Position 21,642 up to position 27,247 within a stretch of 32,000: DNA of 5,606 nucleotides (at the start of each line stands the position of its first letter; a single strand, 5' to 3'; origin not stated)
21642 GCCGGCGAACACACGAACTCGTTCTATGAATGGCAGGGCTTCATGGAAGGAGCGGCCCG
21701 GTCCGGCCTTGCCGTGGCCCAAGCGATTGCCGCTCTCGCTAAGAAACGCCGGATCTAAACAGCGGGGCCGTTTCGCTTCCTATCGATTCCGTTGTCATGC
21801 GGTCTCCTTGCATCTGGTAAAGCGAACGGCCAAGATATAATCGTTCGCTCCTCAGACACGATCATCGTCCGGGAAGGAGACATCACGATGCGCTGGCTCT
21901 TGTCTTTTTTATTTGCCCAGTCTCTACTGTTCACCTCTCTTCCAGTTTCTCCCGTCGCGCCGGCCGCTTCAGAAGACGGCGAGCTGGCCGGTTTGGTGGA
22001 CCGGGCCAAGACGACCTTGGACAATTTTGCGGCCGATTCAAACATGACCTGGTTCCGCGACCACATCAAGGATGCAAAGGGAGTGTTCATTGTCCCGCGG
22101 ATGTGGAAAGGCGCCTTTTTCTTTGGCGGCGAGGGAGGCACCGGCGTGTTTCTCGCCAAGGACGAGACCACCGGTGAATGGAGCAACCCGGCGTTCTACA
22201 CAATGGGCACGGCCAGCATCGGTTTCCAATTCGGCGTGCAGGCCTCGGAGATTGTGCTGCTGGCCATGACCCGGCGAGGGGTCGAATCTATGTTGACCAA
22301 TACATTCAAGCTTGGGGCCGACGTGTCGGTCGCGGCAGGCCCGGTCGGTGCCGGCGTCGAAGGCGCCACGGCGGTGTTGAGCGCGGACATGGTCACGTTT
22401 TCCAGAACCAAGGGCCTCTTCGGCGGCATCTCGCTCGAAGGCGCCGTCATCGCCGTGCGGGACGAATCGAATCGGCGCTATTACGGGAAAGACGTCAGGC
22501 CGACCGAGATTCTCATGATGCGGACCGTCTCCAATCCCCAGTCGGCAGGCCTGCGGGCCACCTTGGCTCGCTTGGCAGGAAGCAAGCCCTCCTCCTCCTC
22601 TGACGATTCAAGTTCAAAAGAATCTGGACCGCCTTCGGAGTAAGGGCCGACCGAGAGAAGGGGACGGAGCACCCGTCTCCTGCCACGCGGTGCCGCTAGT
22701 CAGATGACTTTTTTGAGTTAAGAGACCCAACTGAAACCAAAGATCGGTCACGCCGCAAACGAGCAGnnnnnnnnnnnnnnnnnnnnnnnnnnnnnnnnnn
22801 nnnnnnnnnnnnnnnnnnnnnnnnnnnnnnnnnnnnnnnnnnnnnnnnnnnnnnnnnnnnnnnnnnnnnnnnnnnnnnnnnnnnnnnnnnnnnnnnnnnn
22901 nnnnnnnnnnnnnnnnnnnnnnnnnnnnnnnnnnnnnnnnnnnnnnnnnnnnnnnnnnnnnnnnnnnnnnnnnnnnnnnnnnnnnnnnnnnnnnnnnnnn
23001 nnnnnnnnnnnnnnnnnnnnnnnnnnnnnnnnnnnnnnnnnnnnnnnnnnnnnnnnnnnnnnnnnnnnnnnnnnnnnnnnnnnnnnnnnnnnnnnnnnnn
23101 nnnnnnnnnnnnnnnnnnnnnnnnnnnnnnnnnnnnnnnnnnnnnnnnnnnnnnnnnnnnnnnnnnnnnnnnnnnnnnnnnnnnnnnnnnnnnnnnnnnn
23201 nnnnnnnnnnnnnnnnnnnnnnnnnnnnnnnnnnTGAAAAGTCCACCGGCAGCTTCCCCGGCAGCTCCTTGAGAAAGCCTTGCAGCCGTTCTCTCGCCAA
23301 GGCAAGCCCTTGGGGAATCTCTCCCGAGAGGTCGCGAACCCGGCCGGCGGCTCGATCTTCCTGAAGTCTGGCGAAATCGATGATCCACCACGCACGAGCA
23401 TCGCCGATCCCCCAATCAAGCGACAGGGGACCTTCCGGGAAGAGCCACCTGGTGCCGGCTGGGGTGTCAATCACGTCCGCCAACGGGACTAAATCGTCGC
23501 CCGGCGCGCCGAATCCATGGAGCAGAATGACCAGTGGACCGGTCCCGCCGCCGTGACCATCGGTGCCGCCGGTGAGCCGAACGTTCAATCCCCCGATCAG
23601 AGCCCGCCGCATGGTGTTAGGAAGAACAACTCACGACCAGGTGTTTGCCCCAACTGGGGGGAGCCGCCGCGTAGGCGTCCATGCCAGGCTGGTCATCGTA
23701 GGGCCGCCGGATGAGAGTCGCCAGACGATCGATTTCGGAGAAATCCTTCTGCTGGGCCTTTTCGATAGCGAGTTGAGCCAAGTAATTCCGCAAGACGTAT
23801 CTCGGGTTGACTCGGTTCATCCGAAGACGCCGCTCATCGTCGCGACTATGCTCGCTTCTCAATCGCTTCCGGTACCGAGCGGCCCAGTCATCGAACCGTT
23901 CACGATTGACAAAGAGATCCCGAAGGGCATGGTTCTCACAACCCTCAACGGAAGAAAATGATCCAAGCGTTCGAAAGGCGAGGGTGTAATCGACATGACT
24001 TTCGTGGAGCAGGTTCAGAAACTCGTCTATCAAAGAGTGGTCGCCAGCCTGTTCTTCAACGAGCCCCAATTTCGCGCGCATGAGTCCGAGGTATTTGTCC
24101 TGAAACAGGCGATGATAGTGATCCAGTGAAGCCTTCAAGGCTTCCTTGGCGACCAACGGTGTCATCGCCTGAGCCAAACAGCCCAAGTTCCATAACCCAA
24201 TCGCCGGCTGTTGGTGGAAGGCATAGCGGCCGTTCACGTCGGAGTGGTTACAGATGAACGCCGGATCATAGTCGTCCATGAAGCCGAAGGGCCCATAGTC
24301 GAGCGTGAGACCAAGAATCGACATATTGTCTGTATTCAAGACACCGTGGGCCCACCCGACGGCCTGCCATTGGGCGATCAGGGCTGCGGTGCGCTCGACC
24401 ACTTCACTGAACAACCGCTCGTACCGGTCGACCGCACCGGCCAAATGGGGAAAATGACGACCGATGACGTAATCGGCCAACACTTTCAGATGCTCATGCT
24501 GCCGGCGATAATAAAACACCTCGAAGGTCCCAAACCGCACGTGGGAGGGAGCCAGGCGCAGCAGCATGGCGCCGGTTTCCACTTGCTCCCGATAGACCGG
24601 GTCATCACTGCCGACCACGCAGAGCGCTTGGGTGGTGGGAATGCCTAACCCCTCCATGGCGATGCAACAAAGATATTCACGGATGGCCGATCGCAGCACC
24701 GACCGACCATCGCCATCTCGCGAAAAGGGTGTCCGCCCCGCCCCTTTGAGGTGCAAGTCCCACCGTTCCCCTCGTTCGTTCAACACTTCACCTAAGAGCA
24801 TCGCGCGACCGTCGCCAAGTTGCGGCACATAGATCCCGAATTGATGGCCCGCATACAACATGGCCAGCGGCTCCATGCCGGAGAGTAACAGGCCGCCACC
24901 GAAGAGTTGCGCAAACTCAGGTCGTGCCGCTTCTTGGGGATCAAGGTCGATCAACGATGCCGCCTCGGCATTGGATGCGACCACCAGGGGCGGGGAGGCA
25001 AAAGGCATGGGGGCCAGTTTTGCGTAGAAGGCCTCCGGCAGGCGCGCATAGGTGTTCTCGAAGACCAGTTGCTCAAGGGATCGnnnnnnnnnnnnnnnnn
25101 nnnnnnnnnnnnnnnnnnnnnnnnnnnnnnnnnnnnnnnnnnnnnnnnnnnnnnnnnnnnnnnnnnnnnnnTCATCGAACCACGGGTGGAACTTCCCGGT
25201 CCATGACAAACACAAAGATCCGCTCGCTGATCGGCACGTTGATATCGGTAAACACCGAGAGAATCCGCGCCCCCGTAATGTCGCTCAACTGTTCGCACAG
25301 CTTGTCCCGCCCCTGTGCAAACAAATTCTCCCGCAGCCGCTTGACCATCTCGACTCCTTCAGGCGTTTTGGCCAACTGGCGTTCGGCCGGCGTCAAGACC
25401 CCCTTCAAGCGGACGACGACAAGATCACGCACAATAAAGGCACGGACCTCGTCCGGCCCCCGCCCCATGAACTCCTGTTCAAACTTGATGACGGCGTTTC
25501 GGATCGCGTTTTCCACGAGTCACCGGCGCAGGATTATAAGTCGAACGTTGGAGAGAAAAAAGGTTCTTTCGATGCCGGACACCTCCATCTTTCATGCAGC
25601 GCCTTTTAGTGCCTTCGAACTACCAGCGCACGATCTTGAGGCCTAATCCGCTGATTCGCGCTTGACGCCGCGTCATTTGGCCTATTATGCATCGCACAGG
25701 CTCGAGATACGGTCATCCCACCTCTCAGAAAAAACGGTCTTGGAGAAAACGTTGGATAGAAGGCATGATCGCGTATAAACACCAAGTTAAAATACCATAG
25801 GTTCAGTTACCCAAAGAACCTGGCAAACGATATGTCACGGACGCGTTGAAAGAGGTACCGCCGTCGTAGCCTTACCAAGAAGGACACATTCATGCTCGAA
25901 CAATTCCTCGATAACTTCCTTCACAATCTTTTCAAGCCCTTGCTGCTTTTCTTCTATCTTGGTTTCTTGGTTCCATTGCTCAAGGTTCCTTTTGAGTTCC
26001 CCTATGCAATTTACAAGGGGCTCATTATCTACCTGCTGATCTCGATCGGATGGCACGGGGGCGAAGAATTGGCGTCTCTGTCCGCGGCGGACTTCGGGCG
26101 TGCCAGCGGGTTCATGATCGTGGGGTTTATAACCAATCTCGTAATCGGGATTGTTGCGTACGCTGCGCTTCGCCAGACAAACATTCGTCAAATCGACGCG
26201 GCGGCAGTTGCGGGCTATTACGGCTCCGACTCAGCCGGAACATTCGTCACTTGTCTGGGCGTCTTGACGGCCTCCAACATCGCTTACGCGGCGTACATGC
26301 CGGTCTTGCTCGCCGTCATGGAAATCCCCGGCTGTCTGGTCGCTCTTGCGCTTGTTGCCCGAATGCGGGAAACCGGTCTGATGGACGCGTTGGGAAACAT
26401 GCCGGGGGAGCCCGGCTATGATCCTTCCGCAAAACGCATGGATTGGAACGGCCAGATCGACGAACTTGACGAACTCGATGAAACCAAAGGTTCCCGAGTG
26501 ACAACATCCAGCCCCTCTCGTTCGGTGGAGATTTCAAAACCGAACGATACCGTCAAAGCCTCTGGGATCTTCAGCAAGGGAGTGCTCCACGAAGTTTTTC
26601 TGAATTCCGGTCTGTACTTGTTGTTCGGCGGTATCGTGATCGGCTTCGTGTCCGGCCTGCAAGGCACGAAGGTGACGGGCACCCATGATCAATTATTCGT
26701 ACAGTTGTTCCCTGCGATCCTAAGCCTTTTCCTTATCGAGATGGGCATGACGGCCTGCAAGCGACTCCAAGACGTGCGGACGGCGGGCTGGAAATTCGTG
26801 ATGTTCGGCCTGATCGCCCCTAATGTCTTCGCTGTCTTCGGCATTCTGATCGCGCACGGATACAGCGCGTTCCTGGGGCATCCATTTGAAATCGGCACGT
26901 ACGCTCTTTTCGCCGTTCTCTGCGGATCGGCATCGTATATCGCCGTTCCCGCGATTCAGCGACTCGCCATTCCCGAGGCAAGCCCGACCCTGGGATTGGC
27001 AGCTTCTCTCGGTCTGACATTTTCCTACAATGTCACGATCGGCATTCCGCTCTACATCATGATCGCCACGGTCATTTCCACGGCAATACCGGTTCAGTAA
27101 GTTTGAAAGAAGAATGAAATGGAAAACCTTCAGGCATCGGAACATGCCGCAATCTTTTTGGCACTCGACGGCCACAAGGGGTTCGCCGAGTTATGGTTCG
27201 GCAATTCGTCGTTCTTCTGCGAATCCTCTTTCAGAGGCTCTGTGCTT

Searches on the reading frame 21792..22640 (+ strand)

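Call 10: search_protein_families(library=pfam, proteins=[window:21792-22640:+], max_evalue=0.001)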
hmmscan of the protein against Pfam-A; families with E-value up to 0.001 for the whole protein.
window:21792-22640:+ (283 aa): 1 family
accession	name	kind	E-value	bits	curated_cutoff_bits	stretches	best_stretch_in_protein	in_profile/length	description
PF04366.17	Ysc84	-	1.5e-35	122.1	25.1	1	140-260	2-126/127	Las17-binding protein actin regulator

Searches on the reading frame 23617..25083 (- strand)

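Call 10: search_protein_families(library=pfam, proteins=[window:23617-25083:-], max_evalue=0.001)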
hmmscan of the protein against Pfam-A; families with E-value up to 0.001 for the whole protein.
window:23617-25083:- (488 aa): 1 family
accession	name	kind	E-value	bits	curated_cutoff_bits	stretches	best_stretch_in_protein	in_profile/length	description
PF02696.19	SelO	-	7.4e-144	480.4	22.8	1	5-457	4-464/466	Protein adenylyltransferase SelO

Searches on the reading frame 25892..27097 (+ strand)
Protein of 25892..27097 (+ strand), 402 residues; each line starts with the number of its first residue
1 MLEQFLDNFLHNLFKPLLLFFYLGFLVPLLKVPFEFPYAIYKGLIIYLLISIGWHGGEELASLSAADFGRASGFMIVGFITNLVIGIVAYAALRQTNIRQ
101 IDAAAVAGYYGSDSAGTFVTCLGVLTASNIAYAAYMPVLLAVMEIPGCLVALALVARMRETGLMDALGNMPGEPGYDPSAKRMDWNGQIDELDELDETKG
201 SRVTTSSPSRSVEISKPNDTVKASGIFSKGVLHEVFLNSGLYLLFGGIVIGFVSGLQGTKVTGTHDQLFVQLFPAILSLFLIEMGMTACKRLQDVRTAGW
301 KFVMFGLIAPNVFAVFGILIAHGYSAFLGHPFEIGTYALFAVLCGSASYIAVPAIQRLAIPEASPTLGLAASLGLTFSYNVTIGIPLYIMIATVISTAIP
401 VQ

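Call 3: search_protein_families(library=pfam, proteins=[window:25892-27097:+], max_evalue=0.01)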
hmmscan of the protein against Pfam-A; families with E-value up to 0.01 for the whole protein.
window:25892-27097:+ (402 aa): 2 families
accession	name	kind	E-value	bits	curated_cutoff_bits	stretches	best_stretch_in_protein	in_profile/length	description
PF05982.17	Sbt_1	-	3e-93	313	27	1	16-392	1-307/308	Na+-dependent bicarbonate transporter superfamily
PF05656.20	DUF805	-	0.0076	17.1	25.7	1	241-315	18-94/111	Protein of unknown function (DUF805)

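Call 4: search_protein_families(library=ncbifam, proteins=[window:25892-27097:+], max_evalue=0.01)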
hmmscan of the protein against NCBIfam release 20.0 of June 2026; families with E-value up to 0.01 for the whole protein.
window:25892-27097:+ (402 aa): 0 families
